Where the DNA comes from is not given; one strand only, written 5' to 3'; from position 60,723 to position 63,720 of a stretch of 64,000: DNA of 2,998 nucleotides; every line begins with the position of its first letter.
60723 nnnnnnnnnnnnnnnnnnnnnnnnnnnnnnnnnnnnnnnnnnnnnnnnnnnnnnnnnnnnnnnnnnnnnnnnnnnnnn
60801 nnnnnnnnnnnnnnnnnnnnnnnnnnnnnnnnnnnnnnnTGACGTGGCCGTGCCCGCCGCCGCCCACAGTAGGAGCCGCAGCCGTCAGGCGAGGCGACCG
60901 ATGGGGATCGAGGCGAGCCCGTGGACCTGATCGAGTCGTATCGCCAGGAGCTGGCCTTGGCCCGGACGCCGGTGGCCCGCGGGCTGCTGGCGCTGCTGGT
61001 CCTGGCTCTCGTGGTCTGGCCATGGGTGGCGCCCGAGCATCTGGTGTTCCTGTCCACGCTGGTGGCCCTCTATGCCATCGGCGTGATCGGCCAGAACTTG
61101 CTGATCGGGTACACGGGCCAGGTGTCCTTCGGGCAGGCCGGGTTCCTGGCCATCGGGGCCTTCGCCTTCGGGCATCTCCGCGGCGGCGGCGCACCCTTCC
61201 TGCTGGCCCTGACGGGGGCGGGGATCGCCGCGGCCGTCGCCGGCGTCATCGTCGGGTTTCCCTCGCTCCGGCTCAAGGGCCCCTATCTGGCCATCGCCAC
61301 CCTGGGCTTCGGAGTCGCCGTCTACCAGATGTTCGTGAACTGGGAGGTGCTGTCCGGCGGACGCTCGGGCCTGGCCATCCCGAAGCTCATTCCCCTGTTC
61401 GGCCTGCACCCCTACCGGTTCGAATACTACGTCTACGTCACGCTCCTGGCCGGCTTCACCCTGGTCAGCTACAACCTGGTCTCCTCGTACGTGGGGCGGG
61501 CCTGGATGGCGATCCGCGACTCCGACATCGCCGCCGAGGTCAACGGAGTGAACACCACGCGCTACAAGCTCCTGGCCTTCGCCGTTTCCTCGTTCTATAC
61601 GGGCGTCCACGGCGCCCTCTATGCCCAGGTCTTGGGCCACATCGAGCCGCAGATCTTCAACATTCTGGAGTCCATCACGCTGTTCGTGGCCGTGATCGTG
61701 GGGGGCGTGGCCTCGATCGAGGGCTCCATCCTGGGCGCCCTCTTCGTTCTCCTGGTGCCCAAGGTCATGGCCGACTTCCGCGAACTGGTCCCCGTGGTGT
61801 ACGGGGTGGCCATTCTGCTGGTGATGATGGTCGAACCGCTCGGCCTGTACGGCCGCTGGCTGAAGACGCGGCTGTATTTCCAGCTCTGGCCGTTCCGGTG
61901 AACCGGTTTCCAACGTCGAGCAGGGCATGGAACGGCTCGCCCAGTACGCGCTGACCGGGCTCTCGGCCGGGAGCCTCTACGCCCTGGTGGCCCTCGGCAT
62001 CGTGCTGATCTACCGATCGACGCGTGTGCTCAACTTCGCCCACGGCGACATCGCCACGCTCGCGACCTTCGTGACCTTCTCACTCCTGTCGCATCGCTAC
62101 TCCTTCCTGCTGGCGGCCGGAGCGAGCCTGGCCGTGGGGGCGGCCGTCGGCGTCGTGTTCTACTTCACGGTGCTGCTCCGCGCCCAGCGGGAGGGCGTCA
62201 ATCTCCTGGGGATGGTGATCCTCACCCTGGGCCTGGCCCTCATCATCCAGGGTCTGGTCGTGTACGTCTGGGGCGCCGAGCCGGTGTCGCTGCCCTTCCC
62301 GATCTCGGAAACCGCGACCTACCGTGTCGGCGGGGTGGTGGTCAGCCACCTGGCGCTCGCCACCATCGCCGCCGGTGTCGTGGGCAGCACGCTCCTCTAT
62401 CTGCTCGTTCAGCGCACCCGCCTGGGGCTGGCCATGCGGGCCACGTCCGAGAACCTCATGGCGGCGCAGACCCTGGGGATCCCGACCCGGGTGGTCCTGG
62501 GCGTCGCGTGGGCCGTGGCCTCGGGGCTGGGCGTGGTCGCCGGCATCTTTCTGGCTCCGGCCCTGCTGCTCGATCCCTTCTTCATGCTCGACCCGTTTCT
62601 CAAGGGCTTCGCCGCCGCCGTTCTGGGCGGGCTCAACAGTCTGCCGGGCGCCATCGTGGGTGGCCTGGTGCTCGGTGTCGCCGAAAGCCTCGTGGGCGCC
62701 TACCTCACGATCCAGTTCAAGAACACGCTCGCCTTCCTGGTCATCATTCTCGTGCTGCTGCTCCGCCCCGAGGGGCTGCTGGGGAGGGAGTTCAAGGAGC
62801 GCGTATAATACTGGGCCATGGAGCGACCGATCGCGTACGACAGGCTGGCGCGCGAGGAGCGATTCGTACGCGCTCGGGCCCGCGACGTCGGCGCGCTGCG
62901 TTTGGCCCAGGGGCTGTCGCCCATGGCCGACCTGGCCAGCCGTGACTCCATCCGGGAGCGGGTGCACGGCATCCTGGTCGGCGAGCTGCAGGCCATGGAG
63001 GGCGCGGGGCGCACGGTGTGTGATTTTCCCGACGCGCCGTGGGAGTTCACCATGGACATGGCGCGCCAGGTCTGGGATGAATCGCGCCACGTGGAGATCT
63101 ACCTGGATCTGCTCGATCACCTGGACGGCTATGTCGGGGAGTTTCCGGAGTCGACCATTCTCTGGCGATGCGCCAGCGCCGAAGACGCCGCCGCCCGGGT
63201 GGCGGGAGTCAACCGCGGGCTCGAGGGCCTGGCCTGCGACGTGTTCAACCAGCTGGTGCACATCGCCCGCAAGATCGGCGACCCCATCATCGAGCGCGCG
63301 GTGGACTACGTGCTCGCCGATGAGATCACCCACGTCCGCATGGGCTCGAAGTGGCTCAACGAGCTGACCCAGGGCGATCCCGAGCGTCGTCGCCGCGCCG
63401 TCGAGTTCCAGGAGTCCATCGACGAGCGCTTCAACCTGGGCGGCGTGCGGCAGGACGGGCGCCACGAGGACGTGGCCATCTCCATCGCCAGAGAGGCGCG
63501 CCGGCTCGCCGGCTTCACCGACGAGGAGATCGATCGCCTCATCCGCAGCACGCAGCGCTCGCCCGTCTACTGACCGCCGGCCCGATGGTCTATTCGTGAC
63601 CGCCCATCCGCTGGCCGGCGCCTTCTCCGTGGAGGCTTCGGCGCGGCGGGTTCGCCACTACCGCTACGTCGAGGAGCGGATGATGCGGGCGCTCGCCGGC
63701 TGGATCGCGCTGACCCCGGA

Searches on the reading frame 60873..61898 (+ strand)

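Call 23: search_protein_families(library=pfam, proteins=[window:60873-61898:+], max_evalue=0.00001)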
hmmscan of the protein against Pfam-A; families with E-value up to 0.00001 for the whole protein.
window:60873-61898:+ (342 aa): 1 family
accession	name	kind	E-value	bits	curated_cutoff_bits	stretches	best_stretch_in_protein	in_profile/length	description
PF02653.21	BPD_transp_2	-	2.2e-38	132.4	26.8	1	58-318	3-269/269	Branched-chain amino acid transport system / permease component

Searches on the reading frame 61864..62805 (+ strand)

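Call 23: search_protein_families(library=pfam, proteins=[window:61864-62805:+], max_evalue=0.00001)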
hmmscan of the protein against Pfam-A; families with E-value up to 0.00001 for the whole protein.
window:61864-62805:+ (314 aa): 1 family
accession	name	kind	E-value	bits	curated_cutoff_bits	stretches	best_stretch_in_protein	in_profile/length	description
PF02653.21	BPD_transp_2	-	2.9e-31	109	26.8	1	29-298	2-269/269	Branched-chain amino acid transport system / permease component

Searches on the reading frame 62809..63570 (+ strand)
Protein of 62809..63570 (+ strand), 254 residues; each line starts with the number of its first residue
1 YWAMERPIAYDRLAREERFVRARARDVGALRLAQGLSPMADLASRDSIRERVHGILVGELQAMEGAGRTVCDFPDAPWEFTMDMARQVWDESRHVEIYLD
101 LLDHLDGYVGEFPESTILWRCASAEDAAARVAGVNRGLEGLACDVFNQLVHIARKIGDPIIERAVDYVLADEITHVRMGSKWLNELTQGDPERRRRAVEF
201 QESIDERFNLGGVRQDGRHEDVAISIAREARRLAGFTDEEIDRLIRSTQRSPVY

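Call 23: search_protein_families(library=pfam, proteins=[window:62809-63570:+], max_evalue=0.00001)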
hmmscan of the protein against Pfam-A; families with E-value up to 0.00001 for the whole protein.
window:62809-63570:+ (254 aa): 1 family
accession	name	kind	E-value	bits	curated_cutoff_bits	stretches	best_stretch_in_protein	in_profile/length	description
PF04305.20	DUF455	-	2.1e-27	96.7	34.3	1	42-241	57-246/247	Protein of unknown function (DUF455)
